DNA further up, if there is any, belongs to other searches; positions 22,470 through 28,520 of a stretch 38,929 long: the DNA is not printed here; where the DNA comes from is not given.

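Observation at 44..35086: Candidate integrated surface glyco-adhesin island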

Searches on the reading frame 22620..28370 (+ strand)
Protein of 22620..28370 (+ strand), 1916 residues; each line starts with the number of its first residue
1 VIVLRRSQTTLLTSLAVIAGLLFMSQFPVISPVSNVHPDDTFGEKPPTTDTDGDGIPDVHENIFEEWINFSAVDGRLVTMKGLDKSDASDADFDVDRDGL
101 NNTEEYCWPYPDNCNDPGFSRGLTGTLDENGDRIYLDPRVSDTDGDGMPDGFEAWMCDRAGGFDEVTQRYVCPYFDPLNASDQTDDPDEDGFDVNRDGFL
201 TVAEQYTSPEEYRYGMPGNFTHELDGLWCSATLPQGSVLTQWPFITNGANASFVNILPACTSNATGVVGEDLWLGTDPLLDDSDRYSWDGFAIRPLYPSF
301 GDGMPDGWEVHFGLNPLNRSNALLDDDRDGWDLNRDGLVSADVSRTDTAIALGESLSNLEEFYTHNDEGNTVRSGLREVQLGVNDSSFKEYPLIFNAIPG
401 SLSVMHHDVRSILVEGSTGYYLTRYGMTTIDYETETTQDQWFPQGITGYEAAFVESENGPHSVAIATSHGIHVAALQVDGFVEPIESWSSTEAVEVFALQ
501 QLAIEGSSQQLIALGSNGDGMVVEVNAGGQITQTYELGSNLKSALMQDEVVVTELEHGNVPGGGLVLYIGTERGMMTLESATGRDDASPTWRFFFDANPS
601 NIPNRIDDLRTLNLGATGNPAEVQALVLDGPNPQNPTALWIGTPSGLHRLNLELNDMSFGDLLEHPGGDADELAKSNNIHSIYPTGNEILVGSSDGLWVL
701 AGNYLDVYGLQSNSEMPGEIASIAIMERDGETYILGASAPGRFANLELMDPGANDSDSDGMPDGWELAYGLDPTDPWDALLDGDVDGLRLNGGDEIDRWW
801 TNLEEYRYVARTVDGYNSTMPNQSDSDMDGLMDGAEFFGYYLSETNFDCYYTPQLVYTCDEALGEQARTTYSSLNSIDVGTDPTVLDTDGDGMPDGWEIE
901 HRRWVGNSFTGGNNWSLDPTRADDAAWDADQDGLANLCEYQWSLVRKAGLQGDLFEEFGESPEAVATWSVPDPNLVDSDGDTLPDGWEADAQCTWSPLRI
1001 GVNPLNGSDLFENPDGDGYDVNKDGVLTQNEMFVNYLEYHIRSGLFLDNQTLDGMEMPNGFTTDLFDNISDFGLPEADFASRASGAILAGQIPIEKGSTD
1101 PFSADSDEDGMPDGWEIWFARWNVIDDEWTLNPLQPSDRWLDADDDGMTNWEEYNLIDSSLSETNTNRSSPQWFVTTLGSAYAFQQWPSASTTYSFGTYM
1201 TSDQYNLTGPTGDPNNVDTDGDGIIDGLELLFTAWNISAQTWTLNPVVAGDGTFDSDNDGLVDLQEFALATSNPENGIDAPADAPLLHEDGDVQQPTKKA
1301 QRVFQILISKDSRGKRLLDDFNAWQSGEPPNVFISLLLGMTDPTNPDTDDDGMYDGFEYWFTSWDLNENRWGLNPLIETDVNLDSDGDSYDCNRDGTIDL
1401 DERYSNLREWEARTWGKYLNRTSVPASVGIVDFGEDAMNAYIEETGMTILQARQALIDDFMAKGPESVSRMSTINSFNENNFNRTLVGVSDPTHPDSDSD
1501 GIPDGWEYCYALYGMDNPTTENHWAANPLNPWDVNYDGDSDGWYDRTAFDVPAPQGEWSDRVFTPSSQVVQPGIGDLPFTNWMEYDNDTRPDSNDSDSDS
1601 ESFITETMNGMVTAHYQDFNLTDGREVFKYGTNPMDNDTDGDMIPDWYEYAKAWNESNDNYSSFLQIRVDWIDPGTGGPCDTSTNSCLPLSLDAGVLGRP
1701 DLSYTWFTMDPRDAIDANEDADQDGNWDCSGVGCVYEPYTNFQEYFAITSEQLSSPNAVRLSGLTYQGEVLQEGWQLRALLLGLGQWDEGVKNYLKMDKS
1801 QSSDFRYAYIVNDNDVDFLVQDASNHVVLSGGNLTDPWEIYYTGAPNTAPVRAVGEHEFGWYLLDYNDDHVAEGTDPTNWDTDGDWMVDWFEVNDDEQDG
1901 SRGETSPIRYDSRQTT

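Call 5: search_protein_families(library=pfam, proteins=[window:22620-28370:+], max_evalue=0.01)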
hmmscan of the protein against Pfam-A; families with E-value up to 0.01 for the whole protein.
window:22620-28370:+ (1916 aa): 1 family
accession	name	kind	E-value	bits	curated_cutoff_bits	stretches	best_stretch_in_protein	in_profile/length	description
PF18884.5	TSP3_bac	-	0.007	16.6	25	1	887-900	1-14/22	Bacterial TSP3 repeat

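Call 10: search_protein_families(library=ncbifam, proteins=[window:22620-28370:+], max_evalue=0.01)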
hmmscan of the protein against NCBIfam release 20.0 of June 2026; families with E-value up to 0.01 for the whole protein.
window:22620-28370:+ (1916 aa): 2 families
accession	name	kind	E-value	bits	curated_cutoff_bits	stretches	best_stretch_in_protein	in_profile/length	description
NF033765.2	gliding_CglD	equivalog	3.9e-10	38.2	400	4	752-990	76-301/1124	adventurous gliding motility lipoprotein CglD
NF047639.1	throspo3_MtsD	equivalog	6.7e-09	34.4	800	2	299-349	483-533/651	cell-cell cohesion protein MtsD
